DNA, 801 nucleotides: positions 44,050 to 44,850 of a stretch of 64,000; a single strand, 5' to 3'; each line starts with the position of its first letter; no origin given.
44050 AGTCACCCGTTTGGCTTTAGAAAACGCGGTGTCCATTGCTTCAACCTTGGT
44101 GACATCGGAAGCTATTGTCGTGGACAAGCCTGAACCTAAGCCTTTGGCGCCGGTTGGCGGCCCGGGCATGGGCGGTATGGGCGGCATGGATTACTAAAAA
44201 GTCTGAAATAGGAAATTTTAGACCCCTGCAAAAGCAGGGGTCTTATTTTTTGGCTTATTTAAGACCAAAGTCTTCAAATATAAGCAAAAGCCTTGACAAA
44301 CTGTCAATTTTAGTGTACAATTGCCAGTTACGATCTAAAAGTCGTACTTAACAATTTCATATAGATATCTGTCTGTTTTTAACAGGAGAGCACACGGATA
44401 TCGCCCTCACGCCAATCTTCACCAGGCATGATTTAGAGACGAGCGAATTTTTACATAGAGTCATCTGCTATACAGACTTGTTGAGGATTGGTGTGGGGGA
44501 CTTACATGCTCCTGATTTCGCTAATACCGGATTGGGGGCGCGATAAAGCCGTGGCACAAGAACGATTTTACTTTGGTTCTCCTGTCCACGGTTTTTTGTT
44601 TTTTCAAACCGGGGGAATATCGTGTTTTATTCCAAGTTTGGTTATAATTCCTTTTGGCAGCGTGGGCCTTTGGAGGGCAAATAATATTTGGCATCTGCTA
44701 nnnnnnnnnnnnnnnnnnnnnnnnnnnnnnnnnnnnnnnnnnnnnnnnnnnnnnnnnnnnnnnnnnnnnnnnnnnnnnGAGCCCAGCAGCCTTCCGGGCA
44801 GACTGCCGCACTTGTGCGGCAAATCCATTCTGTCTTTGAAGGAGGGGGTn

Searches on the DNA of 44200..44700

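Call 42: search_rna_families(source=window, start=44200, end=44700, threshold=evalue, max_evalue=5, show_alignments=1)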
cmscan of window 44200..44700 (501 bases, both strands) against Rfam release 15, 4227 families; matches with E-value up to 5: 9.
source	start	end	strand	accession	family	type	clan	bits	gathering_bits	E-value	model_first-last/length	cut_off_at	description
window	44200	44281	-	RF02621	BSnc120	Gene; sRNA;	-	25.2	114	0.0016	1-88/88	no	Brucella sRNA 120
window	44200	44322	+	RF00553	SCARNA1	Gene; snRNA; snoRNA; scaRNA;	-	19.5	45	0.93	14-166/166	5'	Small Cajal body specific RNA 1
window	44220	44284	-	RF01393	isrJ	Gene; sRNA;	-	19.3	37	0.38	1-75/75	no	isrJ Hfq binding RNA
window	44568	44648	-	RF02373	PyrD_leader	Cis-reg; leader;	-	18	47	2.8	1-74/74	no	PyrD leader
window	44200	44250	+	RF02837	anti-hemB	Gene; sRNA;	-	17.1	49.5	0.18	31-81/81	5'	Burkholderia RNA 7 (anti-hemB)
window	44200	44247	+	RF00083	GlmZ_SraJ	Gene; sRNA;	CL00011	16.3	60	0.1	160-214/214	5'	GlmZ RNA activator of glmS mRNA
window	44200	44251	+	RF01772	rnk_pseudo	Cis-reg; leader;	-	16.2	55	3.9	50-108/108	5'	Pseudomonas rnk leader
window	44207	44407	+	RF00125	IS128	Gene; sRNA;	-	15.1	80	1.3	1-209/209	no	IS128 RNA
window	44200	44251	+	RF01460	rliH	Gene; sRNA;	-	11.6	100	0.59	365-429/429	5'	Listeria sRNA rliH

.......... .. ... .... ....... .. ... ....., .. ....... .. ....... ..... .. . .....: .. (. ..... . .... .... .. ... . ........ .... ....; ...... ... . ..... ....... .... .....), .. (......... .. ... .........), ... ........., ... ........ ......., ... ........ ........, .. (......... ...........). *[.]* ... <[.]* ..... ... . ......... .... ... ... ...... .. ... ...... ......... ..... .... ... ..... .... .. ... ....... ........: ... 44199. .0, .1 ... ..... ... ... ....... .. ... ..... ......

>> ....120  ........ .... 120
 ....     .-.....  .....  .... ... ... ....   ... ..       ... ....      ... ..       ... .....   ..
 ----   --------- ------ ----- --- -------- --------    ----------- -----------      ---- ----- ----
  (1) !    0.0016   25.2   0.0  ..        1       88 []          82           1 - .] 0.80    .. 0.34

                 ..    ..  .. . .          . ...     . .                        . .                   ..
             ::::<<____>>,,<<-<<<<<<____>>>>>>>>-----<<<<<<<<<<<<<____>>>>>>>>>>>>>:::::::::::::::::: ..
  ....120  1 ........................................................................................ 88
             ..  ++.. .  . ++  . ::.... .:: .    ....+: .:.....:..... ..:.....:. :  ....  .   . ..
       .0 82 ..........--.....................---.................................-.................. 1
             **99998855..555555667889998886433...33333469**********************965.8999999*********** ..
